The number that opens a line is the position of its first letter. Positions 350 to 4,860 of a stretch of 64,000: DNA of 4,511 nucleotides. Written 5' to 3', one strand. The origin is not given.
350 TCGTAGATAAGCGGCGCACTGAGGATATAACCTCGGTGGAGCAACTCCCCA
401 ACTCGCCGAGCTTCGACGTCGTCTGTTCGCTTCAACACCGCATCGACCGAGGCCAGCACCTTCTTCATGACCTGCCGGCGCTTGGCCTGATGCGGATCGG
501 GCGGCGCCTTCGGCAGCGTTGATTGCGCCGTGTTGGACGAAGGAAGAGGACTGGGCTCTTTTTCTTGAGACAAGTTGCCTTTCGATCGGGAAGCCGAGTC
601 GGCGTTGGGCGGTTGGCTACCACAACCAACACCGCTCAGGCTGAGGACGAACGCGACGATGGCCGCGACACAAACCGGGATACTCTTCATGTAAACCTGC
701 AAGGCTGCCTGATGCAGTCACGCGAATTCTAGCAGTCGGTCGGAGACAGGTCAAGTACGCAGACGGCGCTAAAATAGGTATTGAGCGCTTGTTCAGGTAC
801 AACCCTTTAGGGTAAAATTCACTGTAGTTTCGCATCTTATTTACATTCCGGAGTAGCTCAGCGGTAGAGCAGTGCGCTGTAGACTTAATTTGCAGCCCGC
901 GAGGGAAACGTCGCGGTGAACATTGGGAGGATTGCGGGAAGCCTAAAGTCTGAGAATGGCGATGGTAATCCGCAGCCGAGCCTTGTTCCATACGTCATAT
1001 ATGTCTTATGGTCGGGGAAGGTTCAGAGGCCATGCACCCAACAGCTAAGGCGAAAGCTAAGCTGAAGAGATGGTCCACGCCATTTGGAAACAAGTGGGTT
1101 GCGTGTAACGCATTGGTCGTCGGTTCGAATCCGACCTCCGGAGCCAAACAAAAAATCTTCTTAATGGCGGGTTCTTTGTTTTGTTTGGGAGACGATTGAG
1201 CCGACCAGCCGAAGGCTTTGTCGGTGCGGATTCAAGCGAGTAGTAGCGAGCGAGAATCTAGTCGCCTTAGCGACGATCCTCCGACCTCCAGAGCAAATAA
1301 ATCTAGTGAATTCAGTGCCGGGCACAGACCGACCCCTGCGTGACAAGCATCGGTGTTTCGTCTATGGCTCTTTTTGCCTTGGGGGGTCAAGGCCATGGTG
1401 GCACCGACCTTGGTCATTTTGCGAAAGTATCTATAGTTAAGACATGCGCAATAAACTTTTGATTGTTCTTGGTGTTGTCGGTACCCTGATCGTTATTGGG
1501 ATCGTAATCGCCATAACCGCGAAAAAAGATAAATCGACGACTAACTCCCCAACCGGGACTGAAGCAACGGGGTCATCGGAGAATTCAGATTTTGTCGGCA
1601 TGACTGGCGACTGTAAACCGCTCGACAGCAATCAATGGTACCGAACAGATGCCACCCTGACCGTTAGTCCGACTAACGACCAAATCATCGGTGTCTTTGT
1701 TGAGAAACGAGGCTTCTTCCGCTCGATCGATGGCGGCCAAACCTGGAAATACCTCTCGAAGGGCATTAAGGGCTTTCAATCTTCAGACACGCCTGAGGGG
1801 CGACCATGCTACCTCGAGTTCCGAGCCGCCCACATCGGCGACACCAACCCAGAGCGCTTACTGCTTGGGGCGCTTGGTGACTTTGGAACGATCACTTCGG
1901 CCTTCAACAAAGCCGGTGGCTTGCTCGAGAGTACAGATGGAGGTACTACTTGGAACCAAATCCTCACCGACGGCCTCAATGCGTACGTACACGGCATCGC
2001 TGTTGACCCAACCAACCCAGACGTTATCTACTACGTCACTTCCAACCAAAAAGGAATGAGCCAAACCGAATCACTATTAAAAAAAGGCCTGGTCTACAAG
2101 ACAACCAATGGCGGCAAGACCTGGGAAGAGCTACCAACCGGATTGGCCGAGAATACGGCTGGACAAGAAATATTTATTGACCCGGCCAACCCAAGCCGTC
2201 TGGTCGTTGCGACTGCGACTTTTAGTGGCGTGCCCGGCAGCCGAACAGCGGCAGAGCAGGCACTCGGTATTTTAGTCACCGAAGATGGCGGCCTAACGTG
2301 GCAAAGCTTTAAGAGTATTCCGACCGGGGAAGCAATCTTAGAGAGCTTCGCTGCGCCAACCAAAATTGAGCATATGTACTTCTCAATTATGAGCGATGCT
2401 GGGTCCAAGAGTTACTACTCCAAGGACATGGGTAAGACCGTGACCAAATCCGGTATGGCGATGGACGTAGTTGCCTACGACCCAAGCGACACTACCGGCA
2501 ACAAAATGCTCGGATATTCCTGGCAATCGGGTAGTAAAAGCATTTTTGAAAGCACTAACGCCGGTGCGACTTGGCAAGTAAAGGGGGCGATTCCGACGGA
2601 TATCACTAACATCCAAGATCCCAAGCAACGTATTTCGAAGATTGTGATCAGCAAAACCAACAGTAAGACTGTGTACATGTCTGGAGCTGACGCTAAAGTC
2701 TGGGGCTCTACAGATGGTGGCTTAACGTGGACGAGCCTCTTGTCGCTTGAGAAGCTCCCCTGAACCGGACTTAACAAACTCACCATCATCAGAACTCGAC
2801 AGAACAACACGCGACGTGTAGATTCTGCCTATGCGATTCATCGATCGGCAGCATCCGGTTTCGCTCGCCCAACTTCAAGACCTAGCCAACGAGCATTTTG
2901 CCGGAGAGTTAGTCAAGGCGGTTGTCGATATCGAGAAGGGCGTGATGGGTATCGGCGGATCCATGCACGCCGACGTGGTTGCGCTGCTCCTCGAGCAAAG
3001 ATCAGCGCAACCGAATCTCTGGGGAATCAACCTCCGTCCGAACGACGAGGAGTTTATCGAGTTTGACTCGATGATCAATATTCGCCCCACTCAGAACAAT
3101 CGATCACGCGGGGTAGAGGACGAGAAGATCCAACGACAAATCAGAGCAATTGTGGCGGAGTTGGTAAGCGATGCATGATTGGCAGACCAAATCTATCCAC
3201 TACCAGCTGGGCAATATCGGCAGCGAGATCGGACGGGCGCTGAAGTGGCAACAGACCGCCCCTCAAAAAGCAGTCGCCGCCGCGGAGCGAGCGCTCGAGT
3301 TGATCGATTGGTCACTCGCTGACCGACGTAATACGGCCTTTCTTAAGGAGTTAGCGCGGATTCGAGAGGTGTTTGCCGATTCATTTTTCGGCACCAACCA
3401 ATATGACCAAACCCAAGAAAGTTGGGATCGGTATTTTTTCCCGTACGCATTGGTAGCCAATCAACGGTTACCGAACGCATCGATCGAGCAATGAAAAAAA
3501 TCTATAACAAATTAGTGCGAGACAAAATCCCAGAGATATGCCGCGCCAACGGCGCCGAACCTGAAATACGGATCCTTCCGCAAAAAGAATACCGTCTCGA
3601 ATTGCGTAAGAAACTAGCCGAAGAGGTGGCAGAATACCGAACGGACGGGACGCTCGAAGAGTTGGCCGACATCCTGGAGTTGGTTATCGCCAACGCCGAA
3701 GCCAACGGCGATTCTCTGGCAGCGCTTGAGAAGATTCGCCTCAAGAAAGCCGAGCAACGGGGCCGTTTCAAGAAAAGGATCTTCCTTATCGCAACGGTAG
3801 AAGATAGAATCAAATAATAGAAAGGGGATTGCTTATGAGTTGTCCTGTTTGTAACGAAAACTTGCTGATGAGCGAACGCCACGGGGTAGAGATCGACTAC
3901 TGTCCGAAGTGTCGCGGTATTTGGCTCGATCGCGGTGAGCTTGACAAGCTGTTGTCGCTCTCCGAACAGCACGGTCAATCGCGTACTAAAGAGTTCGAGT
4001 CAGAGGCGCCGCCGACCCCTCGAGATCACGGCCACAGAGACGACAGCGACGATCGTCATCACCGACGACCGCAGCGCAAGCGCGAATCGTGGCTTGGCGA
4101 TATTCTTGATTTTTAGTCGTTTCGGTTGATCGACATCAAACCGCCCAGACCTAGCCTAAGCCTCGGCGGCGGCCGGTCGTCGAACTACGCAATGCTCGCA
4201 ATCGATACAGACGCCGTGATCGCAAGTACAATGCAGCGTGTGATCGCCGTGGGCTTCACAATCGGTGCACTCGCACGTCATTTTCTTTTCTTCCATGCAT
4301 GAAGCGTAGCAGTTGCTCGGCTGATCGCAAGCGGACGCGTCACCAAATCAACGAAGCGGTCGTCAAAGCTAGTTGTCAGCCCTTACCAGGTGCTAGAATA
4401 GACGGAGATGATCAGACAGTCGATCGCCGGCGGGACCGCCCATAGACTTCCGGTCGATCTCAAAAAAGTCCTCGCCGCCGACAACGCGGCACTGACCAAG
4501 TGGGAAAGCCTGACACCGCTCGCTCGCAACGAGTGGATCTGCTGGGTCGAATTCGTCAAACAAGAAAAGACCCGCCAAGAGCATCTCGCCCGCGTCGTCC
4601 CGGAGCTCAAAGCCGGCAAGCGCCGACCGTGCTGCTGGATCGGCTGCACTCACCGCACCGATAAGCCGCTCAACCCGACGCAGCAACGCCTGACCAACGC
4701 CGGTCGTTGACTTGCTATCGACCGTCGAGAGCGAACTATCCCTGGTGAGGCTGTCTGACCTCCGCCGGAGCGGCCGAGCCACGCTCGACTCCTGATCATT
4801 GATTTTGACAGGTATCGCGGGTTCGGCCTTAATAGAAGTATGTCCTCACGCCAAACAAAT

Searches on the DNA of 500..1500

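Call 93: search_rna_families(source=window, start=500, end=1500, threshold=evalue, max_evalue=1)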
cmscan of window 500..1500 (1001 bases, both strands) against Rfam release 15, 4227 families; matches with E-value up to 1: 2.
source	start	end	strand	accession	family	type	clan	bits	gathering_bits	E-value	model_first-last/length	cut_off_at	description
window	877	1097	+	RF00028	Intron_gpI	Intron;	-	66.5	50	1.9e-16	1-253/253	no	Group I catalytic intron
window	500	575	+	RF00191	SNORA57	Gene; snRNA; snoRNA; HACA-box;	-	15.3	40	0.7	13-149/149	5'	Small nucleolar RNA SNORA57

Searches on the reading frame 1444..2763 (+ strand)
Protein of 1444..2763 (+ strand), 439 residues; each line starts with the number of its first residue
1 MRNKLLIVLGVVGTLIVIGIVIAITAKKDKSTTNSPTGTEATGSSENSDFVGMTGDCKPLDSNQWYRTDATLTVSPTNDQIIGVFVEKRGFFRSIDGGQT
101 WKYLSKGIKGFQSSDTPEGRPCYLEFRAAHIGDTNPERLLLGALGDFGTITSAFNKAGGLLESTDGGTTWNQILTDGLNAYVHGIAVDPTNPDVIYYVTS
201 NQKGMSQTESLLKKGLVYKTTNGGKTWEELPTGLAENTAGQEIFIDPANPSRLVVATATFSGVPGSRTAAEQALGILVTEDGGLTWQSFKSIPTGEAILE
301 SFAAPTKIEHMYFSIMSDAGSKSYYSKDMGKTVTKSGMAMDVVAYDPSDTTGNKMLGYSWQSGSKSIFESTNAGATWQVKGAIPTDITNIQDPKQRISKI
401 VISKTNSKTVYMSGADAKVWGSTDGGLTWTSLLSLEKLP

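Call 7: search_protein_families(library=pfam, proteins=[window:1444-2763:+], max_evalue=1)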
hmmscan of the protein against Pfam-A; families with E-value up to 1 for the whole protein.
window:1444-2763:+ (439 aa): 4 families
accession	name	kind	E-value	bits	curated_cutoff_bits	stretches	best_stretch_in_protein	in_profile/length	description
PF15902.12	Sortilin-Vps10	-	2.5e-20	73.1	33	3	161-257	4-87/446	Sortilin, neurotensin receptor 3,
PF02012.26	BNR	-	1.4e-11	42.9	27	3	92-102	1-11/12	BNR/Asp-box repeat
PF14870.12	PSII_BNR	-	2.9e-06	27.2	27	2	160-228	84-138/303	Photosynthesis system II assembly factor YCF48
PF13088.12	BNR_2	-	1.3e-05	25.1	31.4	1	90-310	83-262/277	BNR repeat-like domain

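Call 8: search_protein_families(library=ncbifam, proteins=[window:1444-2763:+], max_evalue=1)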
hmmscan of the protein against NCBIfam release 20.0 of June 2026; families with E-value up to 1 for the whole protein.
window:1444-2763:+ (439 aa): 3 families
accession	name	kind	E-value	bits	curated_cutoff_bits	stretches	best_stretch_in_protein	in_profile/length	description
NF045728.1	glycosyl_F510_1955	equivalog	4.6e-24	85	175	3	157-258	71-157/246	F510_1955 family glycosylhydrolase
NF010237.0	PRK13684.1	equivalog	1.5e-05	24.2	326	2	160-229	111-166/334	photosynthesis system II assembly factor Ycf48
NF053543.1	FlxJ_fam_MTase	equivalog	0.017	14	560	1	310-341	304-335/352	FlxJ family methyltransferase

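Call 16: list_cluster_members(proteins=[P0001, P0002, window:1444-2763:+, window:9950-11281:+])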
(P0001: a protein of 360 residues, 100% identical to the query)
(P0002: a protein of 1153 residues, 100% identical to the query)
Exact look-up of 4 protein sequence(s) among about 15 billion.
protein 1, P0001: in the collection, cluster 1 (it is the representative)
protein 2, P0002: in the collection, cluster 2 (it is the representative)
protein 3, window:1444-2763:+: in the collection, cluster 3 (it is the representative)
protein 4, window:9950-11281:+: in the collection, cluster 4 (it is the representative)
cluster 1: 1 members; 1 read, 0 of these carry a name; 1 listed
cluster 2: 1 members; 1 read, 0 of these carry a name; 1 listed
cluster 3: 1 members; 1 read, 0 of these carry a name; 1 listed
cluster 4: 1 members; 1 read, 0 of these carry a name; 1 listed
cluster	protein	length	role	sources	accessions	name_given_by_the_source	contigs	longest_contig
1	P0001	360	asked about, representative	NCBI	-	-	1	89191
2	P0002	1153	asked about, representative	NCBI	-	-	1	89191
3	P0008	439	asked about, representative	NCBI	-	-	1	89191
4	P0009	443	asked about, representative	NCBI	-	-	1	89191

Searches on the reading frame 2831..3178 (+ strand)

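Call 17: search_protein_families(library=pfam, proteins=[window:2831-3178:+], max_evalue=0.01)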
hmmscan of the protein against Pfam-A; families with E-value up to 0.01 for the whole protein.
window:2831-3178:+ (115 aa): 1 family
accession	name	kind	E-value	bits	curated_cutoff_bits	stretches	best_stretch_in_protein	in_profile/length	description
PF18924.5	DUF5674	-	2.8e-31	108.2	27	1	7-110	4-108/109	Protein of unknown function (DUF5674)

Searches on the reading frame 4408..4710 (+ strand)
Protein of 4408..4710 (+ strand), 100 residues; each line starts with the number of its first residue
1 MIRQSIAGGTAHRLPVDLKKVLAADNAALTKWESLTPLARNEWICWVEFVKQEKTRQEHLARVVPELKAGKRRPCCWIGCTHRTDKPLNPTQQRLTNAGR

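Call 17: search_protein_families(library=pfam, proteins=[window:4408-4710:+], max_evalue=0.01)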
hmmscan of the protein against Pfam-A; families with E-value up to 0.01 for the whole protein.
window:4408-4710:+ (100 aa): 1 family
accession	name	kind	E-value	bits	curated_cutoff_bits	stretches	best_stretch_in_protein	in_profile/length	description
PF13376.11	OmdA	-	1.4e-16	60.6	25.6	1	14-70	4-60/60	Bacteriocin-protection, YdeI or OmpD-Associated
